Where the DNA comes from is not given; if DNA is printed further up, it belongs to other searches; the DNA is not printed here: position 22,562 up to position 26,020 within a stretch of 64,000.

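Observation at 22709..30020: OpgG/D-family glucan protein paired with a giant membrane::GH94 phosphorylase fusion instead of OpgH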

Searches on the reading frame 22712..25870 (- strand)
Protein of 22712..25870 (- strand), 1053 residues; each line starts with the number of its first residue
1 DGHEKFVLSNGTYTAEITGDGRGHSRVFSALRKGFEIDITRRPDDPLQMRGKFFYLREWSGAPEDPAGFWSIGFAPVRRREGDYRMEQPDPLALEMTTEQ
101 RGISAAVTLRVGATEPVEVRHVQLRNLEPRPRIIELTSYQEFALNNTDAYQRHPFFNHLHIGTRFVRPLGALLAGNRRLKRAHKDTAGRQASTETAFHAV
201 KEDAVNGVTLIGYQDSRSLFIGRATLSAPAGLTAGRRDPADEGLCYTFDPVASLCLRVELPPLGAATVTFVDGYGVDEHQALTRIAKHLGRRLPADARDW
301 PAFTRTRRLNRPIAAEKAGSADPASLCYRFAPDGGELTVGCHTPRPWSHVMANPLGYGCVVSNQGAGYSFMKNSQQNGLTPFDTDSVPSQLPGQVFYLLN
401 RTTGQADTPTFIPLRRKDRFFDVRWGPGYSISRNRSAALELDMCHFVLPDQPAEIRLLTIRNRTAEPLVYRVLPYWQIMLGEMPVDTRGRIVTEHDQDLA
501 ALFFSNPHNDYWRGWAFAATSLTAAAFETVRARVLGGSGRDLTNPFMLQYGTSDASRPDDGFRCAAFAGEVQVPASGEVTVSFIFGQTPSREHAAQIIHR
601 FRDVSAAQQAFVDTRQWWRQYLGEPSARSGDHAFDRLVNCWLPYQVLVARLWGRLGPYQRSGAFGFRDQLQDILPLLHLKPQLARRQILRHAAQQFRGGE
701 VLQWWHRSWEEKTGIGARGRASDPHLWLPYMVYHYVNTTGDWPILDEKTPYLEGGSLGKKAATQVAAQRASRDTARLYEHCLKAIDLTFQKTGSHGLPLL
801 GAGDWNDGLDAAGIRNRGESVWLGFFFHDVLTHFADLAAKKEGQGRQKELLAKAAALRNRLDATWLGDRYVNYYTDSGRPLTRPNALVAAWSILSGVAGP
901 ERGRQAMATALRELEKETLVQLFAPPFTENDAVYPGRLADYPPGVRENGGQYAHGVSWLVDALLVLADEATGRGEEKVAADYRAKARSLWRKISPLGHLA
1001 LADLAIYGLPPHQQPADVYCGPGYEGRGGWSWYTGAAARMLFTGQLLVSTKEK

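Call 48: search_solved_structures(query=window:22712-25870:-, max_evalue=10)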
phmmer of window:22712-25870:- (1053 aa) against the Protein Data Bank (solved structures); distinct sequences matched with E-value up to 10: 20.
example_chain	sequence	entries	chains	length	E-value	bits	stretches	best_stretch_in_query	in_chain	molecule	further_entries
8rf0_A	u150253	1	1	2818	1.6e-130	440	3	315-1039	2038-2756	Cyclic beta-(1,2)-glucan synthase NdvB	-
8rf9_A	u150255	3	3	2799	1.8e-130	439.8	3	315-1039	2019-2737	Cyclic beta 1-2 glucan synthetase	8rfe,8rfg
3s4c_A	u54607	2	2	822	2.4e-43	151.2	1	340-998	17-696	Lactose Phosphorylase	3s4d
3rrs_A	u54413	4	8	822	2.5e-43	151.2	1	340-998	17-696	Cellobiose phosphorylase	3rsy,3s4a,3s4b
2cqs_A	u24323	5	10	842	1.8e-42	148.4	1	341-987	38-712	Cellobiose Phosphorylase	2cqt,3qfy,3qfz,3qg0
8ho9_A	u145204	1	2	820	5.7e-42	146.7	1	342-1038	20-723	Cellobiose phosphorylase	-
8hob_A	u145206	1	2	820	1.5e-41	145.3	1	342-1038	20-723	Cellobiose phosphorylase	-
3act_A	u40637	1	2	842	1.5e-41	145.3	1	341-987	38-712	Cellobiose Phosphorylase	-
3afj_A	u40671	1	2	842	1.6e-41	145.2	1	340-987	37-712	Cellobiose Phosphorylase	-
3acs_A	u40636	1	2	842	2.2e-41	144.8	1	341-987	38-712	Cellobiose Phosphorylase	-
3qde_A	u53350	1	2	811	1.5e-40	142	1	341-1038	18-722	Cellobiose phosphorylase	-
8ho7_A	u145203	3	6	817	1.5e-40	142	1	342-1038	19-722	Cellobiose phosphorylase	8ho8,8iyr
8bou_A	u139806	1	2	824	2.3e-38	134.8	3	561-975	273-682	N,N'-diacetylchitobiose phosphorylase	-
1v7v_A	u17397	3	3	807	8.5e-33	116.4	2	342-710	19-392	chitobiose phosphorylase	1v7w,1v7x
4zle_A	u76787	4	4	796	5.3e-26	93.9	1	387-968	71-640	Putative b-glycan phosphorylase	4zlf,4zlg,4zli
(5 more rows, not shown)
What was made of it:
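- The score gap to Cgs is about 290 bits over any other GH94 enzyme (call 48).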
